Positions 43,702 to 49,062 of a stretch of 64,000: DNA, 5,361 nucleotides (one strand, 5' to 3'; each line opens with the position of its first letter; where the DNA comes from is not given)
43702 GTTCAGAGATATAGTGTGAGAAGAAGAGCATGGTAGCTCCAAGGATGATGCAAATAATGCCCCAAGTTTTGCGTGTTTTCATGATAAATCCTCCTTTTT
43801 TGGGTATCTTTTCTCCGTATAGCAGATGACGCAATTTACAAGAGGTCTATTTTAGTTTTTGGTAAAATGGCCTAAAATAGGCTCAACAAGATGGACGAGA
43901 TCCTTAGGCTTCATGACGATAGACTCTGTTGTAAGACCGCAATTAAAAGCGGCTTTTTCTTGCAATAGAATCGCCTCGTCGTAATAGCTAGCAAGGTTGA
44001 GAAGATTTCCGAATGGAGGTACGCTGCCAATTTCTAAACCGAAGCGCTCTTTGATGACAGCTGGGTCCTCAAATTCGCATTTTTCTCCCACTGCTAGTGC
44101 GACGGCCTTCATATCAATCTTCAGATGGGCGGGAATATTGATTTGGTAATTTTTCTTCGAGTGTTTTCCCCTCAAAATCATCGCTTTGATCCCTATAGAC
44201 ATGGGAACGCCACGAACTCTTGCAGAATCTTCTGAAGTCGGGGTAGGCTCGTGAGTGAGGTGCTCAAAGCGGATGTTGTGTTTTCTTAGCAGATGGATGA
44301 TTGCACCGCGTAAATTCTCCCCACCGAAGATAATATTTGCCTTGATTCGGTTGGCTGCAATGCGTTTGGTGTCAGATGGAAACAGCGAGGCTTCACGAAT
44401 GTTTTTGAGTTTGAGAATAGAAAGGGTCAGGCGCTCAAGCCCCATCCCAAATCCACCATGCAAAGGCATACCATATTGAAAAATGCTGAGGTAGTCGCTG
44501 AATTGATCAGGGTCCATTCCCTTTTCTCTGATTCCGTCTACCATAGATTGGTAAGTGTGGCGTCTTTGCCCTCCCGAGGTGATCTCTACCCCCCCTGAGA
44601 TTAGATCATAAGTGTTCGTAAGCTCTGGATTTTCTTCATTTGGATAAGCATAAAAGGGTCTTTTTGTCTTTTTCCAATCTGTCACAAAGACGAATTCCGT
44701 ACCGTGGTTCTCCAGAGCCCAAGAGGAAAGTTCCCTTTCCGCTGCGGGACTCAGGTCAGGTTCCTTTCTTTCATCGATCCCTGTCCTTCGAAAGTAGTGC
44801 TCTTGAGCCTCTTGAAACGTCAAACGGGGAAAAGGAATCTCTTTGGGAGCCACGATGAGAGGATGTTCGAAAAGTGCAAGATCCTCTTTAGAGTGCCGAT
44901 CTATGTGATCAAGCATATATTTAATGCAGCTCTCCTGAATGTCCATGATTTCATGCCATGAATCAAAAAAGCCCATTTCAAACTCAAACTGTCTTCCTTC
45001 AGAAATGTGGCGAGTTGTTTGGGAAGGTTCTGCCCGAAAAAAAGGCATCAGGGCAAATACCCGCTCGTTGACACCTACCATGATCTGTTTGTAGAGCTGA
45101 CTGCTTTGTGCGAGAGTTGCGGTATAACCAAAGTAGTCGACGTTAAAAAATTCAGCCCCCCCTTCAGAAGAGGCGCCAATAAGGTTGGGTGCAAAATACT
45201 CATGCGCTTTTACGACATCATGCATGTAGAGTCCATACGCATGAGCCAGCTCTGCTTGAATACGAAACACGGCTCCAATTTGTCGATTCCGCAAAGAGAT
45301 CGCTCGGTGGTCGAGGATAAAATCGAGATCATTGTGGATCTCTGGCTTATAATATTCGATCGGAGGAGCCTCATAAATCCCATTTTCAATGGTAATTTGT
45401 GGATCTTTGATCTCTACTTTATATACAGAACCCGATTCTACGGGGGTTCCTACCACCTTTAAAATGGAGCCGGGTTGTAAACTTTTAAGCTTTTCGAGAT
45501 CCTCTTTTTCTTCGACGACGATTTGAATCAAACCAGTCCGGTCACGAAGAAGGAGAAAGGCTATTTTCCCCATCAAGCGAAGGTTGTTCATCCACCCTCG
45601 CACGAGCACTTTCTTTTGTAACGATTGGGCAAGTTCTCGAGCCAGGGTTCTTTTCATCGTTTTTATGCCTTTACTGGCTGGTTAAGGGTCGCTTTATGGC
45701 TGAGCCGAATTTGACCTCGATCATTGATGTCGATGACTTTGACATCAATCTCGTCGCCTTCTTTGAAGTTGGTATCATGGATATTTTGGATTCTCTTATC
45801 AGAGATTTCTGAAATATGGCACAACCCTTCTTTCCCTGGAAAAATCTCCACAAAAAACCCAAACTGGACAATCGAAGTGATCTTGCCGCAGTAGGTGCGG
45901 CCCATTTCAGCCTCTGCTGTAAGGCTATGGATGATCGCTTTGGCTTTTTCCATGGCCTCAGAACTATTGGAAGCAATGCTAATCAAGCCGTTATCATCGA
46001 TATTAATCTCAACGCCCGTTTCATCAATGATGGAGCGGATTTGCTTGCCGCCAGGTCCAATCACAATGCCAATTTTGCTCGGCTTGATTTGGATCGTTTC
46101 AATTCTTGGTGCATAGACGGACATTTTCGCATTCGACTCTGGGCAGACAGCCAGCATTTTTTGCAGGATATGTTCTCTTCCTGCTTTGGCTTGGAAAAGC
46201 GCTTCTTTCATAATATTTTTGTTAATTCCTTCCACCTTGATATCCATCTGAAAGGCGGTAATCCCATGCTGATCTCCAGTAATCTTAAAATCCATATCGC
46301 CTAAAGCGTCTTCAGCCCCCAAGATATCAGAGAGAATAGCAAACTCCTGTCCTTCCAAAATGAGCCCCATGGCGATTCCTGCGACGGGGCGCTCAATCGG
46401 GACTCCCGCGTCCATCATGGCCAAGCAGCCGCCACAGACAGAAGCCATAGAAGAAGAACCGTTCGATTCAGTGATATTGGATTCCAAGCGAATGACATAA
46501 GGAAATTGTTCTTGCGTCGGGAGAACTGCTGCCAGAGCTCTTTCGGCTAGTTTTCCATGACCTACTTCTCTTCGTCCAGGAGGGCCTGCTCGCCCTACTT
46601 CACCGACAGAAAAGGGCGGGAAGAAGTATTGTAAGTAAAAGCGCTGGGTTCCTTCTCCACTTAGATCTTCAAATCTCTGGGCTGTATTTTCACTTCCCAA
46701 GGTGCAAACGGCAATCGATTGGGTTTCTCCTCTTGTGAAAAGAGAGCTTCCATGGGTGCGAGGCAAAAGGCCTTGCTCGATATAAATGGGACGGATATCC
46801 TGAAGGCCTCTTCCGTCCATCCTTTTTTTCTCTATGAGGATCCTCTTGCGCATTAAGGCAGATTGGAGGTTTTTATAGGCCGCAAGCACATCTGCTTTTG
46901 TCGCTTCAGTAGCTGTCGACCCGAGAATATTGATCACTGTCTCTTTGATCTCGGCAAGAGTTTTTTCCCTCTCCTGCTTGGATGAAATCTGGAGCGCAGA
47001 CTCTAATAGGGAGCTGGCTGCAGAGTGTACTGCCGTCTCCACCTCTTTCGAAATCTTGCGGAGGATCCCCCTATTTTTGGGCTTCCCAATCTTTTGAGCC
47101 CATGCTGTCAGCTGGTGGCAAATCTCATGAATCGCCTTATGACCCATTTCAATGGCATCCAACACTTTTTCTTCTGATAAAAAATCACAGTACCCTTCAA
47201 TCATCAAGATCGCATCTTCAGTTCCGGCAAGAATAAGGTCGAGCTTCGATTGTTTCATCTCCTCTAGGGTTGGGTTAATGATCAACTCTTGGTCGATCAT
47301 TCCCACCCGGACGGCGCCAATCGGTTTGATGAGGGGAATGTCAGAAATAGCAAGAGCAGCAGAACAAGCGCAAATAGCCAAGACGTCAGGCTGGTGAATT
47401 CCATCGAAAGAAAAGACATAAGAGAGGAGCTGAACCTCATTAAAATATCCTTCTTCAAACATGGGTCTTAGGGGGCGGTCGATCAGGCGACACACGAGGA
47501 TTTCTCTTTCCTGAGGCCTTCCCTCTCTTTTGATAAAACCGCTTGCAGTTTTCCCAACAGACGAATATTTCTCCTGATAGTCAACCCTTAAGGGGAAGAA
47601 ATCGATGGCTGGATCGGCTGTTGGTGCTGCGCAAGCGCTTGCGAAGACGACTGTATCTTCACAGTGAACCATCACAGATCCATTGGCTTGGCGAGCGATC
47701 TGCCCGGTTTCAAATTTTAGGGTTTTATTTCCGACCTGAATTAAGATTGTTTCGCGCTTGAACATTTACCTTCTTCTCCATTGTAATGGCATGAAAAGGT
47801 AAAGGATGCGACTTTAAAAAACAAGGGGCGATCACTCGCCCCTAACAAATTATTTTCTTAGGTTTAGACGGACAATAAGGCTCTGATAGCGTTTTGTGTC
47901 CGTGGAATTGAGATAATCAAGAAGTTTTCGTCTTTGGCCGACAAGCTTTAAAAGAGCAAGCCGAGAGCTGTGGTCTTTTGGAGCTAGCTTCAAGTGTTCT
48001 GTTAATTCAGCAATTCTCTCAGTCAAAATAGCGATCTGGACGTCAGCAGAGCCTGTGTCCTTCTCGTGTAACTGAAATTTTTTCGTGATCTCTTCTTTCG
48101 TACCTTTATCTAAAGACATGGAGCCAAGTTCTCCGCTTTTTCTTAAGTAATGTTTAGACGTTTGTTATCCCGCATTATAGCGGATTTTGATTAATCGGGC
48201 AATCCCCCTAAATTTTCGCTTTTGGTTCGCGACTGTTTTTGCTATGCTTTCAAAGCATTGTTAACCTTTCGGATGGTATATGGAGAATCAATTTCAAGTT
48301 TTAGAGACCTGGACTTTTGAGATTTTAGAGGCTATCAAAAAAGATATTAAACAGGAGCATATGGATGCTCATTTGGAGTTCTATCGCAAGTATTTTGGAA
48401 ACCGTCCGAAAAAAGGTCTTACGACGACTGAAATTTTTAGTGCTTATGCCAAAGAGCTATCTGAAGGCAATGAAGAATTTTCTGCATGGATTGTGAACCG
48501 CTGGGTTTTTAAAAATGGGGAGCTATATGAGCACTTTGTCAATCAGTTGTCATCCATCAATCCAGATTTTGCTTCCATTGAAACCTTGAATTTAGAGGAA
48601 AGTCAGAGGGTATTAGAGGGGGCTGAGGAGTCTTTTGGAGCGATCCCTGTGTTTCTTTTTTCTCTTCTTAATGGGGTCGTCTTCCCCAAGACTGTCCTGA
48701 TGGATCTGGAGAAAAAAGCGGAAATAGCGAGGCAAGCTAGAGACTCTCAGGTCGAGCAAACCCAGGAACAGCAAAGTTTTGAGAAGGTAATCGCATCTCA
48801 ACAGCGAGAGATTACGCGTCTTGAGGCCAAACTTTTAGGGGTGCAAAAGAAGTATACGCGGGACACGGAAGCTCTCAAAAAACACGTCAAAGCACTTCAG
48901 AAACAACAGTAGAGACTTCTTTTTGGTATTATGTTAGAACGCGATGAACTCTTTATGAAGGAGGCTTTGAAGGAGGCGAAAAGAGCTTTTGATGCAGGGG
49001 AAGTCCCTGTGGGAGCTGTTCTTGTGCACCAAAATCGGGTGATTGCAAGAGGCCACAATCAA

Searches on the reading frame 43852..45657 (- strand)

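Call 65: search_protein_families(library=pfam, proteins=[window:43852-45657:-], max_evalue=0.00001)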
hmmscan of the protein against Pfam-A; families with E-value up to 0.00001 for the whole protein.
window:43852-45657:- (601 aa): 3 families
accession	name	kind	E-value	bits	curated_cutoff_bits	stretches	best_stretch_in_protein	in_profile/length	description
PF00152.25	tRNA-synt_2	-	2.6e-65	221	25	1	112-429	3-307/308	tRNA synthetases class II (D, K and N)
PF04073.20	tRNA_edit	-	1.8e-18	67.2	25.5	1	469-589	1-122/123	Aminoacyl-tRNA editing domain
PF01336.31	tRNA_anti-codon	-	5.4e-14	52.3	27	1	17-89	1-73/75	OB-fold nucleic acid binding domain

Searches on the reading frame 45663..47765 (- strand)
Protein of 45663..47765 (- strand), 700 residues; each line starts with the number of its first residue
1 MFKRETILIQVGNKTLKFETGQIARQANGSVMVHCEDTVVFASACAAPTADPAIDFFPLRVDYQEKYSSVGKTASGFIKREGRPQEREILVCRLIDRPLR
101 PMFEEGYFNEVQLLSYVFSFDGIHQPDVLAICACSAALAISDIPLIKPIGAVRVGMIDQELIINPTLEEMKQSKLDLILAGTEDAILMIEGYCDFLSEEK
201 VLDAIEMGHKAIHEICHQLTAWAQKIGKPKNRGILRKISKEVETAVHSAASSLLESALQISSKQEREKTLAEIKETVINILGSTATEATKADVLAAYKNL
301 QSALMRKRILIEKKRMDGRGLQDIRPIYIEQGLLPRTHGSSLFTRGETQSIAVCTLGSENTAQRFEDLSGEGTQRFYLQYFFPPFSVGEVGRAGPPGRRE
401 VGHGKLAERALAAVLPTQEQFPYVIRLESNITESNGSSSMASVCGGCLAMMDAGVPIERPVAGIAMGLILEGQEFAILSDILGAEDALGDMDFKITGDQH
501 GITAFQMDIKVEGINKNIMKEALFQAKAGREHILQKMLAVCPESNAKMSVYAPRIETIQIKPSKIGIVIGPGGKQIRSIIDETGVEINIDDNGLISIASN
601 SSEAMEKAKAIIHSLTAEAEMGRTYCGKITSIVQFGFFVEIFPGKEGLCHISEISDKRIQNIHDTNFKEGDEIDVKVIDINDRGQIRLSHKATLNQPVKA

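Call 65: search_protein_families(library=pfam, proteins=[window:45663-47765:-], max_evalue=0.00001)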
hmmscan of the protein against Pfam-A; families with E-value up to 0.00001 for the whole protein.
window:45663-47765:- (700 aa): 5 families
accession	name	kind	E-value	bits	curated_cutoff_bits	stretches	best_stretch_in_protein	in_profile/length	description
PF01138.27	RNase_PH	-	6.5e-57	192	25.5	2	14-144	3-130/130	3' exoribonuclease family, domain 1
PF03725.20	RNase_PH_C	-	5.4e-23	81.2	20.8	1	148-211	2-67/67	3' exoribonuclease family, domain 2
PF00575.29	S1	-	1.8e-17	63.9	22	1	620-691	3-74/74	S1 RNA binding domain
PF03726.19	PNPase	-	4.7e-15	56.3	24.6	1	241-319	1-80/81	Polyribonucleotide nucleotidyltransferase, RNA binding domain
PF00013.35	KH_1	-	8.8e-11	41.8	21.5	1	556-613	2-65/66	KH domain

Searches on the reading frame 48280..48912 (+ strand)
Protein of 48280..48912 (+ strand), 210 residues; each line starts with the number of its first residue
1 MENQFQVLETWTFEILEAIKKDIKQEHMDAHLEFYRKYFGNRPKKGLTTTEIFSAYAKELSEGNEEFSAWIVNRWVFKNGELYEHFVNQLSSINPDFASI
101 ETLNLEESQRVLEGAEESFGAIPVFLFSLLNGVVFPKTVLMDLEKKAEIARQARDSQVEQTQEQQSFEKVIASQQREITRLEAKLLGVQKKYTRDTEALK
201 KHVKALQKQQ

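Call 3: search_protein_families(library=pfam, proteins=[window:48280-48912:+], max_evalue=0.1)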
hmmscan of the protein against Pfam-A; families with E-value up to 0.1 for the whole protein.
window:48280-48912:+ (210 aa): 3 families
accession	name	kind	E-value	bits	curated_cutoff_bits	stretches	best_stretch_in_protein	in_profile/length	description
PF24151.2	ArlX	-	0.0048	16.9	28.7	1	124-208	14-96/229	ArlX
PF08894.16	DUF1838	-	0.011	16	25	1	43-105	98-158/232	Protein of unknown function (DUF1838)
PF05137.18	PilN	-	0.052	14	22.8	1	85-151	1-64/78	Fimbrial assembly protein (PilN)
